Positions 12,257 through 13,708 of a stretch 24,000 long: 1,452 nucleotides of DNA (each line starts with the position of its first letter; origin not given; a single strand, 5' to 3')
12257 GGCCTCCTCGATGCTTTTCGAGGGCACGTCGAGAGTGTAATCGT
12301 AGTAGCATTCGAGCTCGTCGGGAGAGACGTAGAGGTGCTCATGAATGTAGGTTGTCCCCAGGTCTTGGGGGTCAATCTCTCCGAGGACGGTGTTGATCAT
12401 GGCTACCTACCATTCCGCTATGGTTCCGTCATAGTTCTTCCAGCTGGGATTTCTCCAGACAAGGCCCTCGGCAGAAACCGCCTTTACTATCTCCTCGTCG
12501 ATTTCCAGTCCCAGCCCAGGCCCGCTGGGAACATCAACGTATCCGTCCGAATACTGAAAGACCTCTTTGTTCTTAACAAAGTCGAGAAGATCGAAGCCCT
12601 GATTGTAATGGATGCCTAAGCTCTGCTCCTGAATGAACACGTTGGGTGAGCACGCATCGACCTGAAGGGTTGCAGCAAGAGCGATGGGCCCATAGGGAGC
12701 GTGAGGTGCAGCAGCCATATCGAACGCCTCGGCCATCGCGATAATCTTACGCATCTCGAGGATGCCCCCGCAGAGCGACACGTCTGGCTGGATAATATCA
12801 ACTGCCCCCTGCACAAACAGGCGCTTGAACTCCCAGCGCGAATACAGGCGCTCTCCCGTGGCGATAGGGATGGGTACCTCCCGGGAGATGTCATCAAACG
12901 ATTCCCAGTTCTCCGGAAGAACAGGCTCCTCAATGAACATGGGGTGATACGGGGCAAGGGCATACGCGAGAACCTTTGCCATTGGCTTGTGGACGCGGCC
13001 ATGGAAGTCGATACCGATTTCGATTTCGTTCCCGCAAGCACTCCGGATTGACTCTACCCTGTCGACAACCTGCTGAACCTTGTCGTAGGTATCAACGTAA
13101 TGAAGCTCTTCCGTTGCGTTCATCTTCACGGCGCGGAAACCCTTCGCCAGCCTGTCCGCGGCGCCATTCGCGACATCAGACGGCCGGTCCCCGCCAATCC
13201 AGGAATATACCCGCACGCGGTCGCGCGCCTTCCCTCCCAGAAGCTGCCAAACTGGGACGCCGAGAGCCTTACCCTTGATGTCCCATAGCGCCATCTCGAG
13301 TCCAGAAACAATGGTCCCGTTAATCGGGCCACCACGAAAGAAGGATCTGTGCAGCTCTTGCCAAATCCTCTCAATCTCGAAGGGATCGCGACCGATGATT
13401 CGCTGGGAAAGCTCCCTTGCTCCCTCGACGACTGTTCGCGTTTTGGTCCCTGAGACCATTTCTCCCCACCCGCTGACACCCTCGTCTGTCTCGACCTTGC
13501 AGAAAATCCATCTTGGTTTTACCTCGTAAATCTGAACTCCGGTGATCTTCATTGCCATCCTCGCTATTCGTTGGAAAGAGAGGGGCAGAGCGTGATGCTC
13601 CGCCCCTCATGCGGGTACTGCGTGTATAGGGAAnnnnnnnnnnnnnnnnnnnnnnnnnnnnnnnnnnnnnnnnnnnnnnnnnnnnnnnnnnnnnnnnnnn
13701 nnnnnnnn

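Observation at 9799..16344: Kinase-less operon of PTS, phospho-lactonase, dehydratases and aldolase: candidate PTS-dependent aldonolactone or sugar-acid pathway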

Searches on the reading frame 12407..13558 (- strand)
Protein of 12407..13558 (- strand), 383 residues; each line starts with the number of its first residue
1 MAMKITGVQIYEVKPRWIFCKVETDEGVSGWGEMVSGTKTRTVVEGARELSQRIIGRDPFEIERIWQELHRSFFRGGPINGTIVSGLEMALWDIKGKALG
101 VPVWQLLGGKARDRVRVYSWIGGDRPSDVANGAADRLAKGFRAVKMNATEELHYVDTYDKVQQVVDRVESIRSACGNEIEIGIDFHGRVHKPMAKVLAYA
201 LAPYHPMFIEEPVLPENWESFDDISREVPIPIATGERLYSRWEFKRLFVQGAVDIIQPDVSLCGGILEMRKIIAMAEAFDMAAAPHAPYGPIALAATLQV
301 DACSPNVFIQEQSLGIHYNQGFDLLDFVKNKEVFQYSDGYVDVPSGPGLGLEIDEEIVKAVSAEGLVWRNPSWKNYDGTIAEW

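Call 3: search_protein_families(library=pfam, proteins=[window:12407-13558:-])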
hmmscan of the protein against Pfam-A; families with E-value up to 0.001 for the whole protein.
window:12407-13558:- (383 aa): 2 families
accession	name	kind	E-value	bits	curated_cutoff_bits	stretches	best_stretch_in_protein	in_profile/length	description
PF13378.12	MR_MLE_C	-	1.1e-69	234.9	29.4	1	129-356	2-218/219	Enolase C-terminal domain-like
PF02746.21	MR_MLE_N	-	7.8e-20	71.7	22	1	16-108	27-117/117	Mandelate racemase / muconate lactonizing enzyme, N-terminal domain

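Call 4: search_protein_families(library=ncbifam, proteins=[window:12407-13558:-])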
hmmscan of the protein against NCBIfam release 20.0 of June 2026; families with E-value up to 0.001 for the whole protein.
window:12407-13558:- (383 aa): 14 families
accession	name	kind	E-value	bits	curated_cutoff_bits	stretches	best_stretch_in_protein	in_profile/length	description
NF010624.0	PRK14017.1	equivalog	2.4e-185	616.1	311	1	3-383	1-382/382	galactonate dehydratase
NF040790.2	glucon_galact_dh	equivalog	4.1e-78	262.9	750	1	18-367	26-375/390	bifunctional D-gluconate/D-galactonate dehydratase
NF043051.1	ManoateDhtManD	equivalog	2.4e-61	207.8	550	2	4-148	2-150/403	D-mannonate dehydratase ManD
NF011654.0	PRK15072.1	subfamily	2e-58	198.2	430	2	4-148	2-150/404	D-galactonate dehydratase family protein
NF040866.1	AraD_Arch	equivalog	3.6e-41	141.4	650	1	19-359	36-367/372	arabinonate dehydratase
NF047820.1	TalGalacDh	equivalog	2.8e-40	138.4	500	1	6-358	27-361/371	L-talarate/galactarate dehydratase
NF011968.0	PRK15440.1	equivalog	1.7e-37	129.3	393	1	20-287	62-320/395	L-rhamnonate dehydratase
TIGR02534.1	mucon_cyclo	subfamily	2.7e-29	102.4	334.95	1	18-360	30-364/368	muconate/chloromuconate family cycloisomerase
NF043002.1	HProlDhtase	equivalog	2e-20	73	500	1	20-352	36-353/366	cis-3-hydroxy-L-proline dehydratase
NF041118.1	A_G_epim_Thtga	equivalog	1.2e-11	44.4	500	1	18-278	32-282/341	L-Ala-D/L-Glu epimerase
TIGR01928.1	menC_lowGC_arch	equivalog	3.1e-09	36.3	200.65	1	17-277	23-272/325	o-succinylbenzoate synthase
TIGR03247.1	glucar-dehydr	equivalog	3.8e-08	32.5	828.7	0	24-120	41-146/441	glucarate dehydratase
TIGR01927.1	menC_gam_Gplu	equivalog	1.1e-06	28.1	130.55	1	82-283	78-260/307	o-succinylbenzoate synthase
NF042940.1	racemase_DgcA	equivalog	4.8e-06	26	400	1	25-280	33-263/323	N-acetyl-D-Glu racemase DgcA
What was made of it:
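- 12407..13558 (-): DgoD-like enolase-superfamily dehydratase of the PTS-linked clade. Predicted 6-phospho-D-galactonate dehydratase. NF010624 at 616 bits (call 4).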

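Call 29: search_solved_structures(query=window:12407-13558:-, max_evalue=1e-40, show_alignments=1)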
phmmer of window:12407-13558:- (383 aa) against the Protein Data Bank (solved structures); distinct sequences matched with E-value up to 1e-40: 30.
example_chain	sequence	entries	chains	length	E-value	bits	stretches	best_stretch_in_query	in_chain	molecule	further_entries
3rr1_A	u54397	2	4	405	5.9e-134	450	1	3-383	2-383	Putative D-galactonate dehydratase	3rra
2poz_A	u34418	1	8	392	3.4e-62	213.7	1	1-353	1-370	Putative dehydratase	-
4e4u_A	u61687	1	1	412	1.9e-58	201.4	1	16-360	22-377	Mandalate racemase/muconate lactonizing enzyme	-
4jn7_A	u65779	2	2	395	3.1e-58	200.7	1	14-380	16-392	ENOLASE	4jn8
3rcy_A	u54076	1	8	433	2e-55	191.4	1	17-361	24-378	Mandelate racemase/muconate lactonizing enzyme-like protein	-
4e5t_A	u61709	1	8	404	7e-54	186.4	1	17-360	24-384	Mandelate racemase / muconate lactonizing enzyme, C-terminal domain protein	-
2gl5_A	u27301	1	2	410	1.5e-53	185.2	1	18-361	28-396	putative dehydratase protein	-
4e6m_A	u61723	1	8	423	2.3e-53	184.7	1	18-361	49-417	Putative dehydratase protein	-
2o56_A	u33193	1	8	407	4.3e-53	183.8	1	14-360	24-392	Putative mandelate racemase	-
3t4w_A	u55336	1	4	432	2.8e-51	177.8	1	17-360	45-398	Mandelate racemase/muconate lactonizing enzyme family protein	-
2pod_A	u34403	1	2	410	1.5e-50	175.4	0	153-358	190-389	Mandelate racemase / muconate lactonizing enzyme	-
2qq6_A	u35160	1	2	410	3.1e-50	174.3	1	41-357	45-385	Mandelate racemase/muconate lactonizing enzyme-like protein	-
2ox4_A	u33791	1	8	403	5.2e-50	173.6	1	1-358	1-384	Putative mandelate racemase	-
4dx3_A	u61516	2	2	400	2.2e-49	171.5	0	159-361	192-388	Mandelate racemase / muconate lactonizing enzyme family protein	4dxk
3sjn_A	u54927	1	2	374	3.9e-47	164.1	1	18-359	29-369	Mandelate racemase/muconate lactonizing protein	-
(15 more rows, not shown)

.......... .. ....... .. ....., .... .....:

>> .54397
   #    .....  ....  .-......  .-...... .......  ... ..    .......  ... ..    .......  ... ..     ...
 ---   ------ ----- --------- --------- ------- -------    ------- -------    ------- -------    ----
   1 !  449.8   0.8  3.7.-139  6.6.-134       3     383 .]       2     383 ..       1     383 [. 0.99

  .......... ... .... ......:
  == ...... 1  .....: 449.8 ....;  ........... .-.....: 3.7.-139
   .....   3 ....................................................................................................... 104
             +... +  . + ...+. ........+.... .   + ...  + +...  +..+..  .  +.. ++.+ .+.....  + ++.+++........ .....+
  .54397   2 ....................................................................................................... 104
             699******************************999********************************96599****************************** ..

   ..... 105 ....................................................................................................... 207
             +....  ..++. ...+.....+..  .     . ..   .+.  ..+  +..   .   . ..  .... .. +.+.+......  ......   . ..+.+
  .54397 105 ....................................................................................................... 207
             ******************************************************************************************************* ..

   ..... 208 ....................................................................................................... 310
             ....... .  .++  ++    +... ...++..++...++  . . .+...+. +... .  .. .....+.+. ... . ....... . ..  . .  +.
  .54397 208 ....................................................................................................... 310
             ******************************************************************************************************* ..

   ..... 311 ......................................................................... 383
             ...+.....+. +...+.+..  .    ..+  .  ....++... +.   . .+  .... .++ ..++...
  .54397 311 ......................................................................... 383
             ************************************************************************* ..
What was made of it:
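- On dgo (De Ley-Doudoroff) D-galactonate operon: It is 55-60% identical to 3RR1 (call 29).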

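Call 40: find_homologous_proteins(query=window:12407-13558:-, max_evalue=1e-60)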
Query window:12407-13558:- (383 aa): 8000 proteins with E <= 1e-60 among 8000 candidates; the best 120 are listed.
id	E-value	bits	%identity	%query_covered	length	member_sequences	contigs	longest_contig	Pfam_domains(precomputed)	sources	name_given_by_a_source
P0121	1.4e-258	875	99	99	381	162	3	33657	PF13378.13,PF02746.22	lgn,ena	-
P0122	3.2e-226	769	84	99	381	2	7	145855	PF13378.13,PF02746.22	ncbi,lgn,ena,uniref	ncbi:galactonate dehydratase [uncultured Olegusella sp.]|uniref:galactonate dehydratase n=1 Tax=uncu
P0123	1.4e-225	767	83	99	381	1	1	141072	PF13378.13,PF02746.22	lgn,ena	-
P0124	3.8e-225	765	83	99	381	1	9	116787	PF13378.13,PF02746.22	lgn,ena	-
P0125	4.4e-225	765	82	99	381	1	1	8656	PF13378.13,PF02746.22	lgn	-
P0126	6.6e-225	764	82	99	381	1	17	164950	PF13378.13,PF02746.22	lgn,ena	-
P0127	6.8e-225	764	83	100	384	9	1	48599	PF13378.13,PF02746.22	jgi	jgi:galactonate dehydratase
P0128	8.5e-225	764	82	99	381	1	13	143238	PF13378.13,PF02746.22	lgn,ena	-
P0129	9.4e-225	764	82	99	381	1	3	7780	PF13378.13,PF02746.22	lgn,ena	-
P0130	1.2e-224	764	82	99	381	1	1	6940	PF13378.13,PF02746.22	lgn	-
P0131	1.2e-224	763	82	99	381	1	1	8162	PF13378.13,PF02746.22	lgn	-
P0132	1.2e-224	763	82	99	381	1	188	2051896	PF13378.13,PF02746.22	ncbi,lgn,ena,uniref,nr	ncbi:Mandelate racemase/muconate lactonizing protein [Olsenella uli DSM 7084]|uniref:Mandelate racem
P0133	1.3e-224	763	82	99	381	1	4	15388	PF13378.13,PF02746.22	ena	-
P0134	1.7e-224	763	82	99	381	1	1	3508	PF13378.13,PF02746.22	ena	-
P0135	1.8e-224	763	82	99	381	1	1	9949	PF13378.13,PF02746.22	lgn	-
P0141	5.6e-218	742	81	99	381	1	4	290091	PF13378.13,PF02746.22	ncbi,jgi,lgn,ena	-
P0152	1.8e-213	727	79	99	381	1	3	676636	PF13378.13,PF02746.22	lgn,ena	-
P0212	1.2e-210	717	76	100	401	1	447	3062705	PF13378.13,PF02746.22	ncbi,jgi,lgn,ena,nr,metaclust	ncbi:mandelate racemase/muconate lactonizing enzyme, N-terminal domain protein [Lacticaseibacillus p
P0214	1.2e-210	717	77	99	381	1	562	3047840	PF13378.13,PF02746.22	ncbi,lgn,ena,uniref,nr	ncbi:galactonate dehydratase [Lacticaseibacillus rhamnosus]|uniref:Mandelate racemase/muconate lacto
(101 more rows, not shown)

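Call 41: find_encoding_contigs(protein=P0214, flank=10000, max_places=1)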
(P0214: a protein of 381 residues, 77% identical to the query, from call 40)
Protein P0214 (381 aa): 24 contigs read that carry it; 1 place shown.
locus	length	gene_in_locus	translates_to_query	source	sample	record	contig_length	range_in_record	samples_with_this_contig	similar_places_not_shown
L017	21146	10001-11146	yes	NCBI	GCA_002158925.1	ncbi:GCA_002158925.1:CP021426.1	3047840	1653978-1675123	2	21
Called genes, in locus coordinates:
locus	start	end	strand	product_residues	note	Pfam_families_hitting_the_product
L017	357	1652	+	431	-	PF06824:Glyco_hydro_125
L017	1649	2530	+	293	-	PF00480:ROK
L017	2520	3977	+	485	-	PF00232:Glyco_hydro_1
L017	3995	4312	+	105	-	PF02302:PTS_IIB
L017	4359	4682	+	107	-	PF02255:PTS_IIA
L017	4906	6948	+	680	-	PF00874:PRD, PF00359:PTS_EIIA_2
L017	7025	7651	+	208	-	PF01081:Aldolase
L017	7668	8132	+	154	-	PF00359:PTS_EIIA_2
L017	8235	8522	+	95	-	PF02302:PTS_IIB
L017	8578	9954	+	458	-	PF03611:EIIC-GAT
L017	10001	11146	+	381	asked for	PF02746:MR_MLE_N, PF13378:MR_MLE_C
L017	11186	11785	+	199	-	-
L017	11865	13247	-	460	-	PF07690:MFS_1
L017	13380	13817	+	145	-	PF22381:Staph_reg_Sar_Rot (weak), PF12802:MarR_2, PF01047:MarR (weak), PF13463:HTH_27 (faint)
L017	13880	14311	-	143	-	PF21758:LpdD_chaperone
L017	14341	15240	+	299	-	PF00126:HTH_1, PF03466:LysR_substrate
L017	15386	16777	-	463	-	PF00939:Na_sulph_symp, PF03600:CitMHS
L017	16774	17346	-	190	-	PF02441:Flavoprotein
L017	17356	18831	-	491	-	PF20695:UbiD_N, PF01977:UbiD, PF20696:UbiD_C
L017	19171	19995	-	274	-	PF03613:EIID-AGA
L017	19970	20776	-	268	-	PF03609:EII-Sor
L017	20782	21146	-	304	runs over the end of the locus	PF03610:EIIA-man, PF03830:PTSIIB_sorb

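Call 42: find_encoding_contigs(protein=P0212, flank=10000, max_places=1)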
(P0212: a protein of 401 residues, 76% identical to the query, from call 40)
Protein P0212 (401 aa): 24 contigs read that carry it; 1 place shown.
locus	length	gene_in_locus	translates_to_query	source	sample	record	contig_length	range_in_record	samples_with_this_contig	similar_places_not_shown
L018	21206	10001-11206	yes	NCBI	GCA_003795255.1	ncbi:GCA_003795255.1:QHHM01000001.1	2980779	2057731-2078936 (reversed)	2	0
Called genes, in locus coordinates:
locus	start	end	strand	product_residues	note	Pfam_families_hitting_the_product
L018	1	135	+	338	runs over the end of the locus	PF13936:HTH_38, PF00665:rve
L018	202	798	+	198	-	PF06824:Glyco_hydro_125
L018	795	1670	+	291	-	PF00480:ROK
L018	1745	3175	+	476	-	PF00232:Glyco_hydro_1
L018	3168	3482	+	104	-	PF02302:PTS_IIB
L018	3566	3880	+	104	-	PF02255:PTS_IIA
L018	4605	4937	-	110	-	PF13340:DUF4096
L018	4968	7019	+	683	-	PF00874:PRD, PF00359:PTS_EIIA_2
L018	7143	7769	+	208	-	PF01081:Aldolase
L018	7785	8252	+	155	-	PF00359:PTS_EIIA_2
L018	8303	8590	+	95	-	PF02302:PTS_IIB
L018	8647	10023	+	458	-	PF03611:EIIC-GAT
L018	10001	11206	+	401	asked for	PF02746:MR_MLE_N, PF13378:MR_MLE_C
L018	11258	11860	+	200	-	-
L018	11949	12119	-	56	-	-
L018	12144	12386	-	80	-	-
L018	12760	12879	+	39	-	PF16935:Hol_Tox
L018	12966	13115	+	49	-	-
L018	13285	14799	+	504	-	PF00370:FGGY_N, PF02782:FGGY_C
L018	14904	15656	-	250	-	PF01418:HTH_6, PF01380:SIS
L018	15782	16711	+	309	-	PF00294:PfkB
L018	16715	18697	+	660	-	PF02302:PTS_IIB, PF25554:PTS_EIIB_BC_N, PF00359:PTS_EIIA_2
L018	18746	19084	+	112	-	-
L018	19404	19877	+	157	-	PF24727:DUF7679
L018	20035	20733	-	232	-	PF04474:DUF554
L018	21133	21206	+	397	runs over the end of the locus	PF01637:ATPase_2 (faint), PF00154:RecA_N, PF08423:Rad51, PF06745:ATPase, PF27531:MT3502_N (weak), PF21096:RecA_C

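Call 43: find_encoding_contigs(protein=P0132, flank=10000, max_places=1)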
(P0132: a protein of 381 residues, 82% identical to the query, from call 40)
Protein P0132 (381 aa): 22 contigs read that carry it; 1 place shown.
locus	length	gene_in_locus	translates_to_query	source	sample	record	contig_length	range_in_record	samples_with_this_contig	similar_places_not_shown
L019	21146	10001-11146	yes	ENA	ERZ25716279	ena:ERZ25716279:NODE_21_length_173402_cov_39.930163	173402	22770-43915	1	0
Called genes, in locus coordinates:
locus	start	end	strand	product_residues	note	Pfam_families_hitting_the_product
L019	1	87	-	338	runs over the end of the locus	-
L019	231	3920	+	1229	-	PF04389:Peptidase_M28 (faint)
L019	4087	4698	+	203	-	PF02073:Peptidase_M29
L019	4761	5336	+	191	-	PF02073:Peptidase_M29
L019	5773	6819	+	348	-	PF00389:2-Hacid_dh, PF02826:2-Hacid_dh_C, PF03446:NAD_binding_2 (faint)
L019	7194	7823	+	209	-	PF01081:Aldolase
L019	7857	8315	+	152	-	PF00359:PTS_EIIA_2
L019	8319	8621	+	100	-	-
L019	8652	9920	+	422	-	PF03611:EIIC-GAT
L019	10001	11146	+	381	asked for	PF02746:MR_MLE_N, PF13378:MR_MLE_C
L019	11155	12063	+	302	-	PF02126:PTE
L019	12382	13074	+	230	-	PF00920:ILVD_EDD_N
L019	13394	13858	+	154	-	-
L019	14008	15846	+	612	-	PF00009:GTP_EFTU, PF01926:MMR_HSR1 (faint), PF22042:EF-G_D2 (weak), PF03144:GTP_EFTU_D2, PF00679:EFG_C, PF21018:BipA_C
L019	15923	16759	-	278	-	PF03458:Gly_transporter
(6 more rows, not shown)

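Call 45: search_protein_families(library=ncbifam, proteins=[L017:11186-11785:+, L018:11258-11860:+], max_evalue=1)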
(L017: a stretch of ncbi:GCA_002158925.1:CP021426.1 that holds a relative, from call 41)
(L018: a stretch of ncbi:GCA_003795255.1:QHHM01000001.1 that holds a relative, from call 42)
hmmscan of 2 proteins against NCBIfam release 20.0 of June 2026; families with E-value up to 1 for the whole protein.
L017:11186-11785:+ (199 aa): 1 family
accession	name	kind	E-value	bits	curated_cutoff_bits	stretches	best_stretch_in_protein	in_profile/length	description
TIGR04152.1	exosort_VPLPA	exception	0.11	11.5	400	1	15-87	21-93/486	VPLPA-CTERM-specific exosortase XrtD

L018:11258-11860:+ (200 aa): 1 family
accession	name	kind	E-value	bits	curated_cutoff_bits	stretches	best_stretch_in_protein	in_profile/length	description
NF011305.0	PRK14716.1-3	equivalog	0.087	11.9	409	1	5-152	352-483/486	glycosyl transferase family protein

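Call 46: search_protein_families(library=pfam, proteins=[L017:11186-11785:+, L018:11258-11860:+], max_evalue=1)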
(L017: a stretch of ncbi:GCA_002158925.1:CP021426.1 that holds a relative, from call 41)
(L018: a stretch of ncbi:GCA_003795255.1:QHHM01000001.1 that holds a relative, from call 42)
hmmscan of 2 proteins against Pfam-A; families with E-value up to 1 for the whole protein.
L017:11186-11785:+ (199 aa): 1 family
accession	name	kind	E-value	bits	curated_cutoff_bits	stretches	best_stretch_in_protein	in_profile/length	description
PF17291.7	M60-like_N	-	0.01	16.3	23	1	87-132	53-98/106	N-terminal domain of M60-like peptidases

L018:11258-11860:+ (200 aa): 2 families
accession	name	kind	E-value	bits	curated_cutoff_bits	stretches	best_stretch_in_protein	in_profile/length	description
PF04515.18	Choline_transpo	-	0.021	14.5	26.9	1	30-70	89-129/326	Plasma-membrane choline transporter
PF17291.7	M60-like_N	-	0.084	13.4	23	0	87-130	53-96/106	N-terminal domain of M60-like peptidases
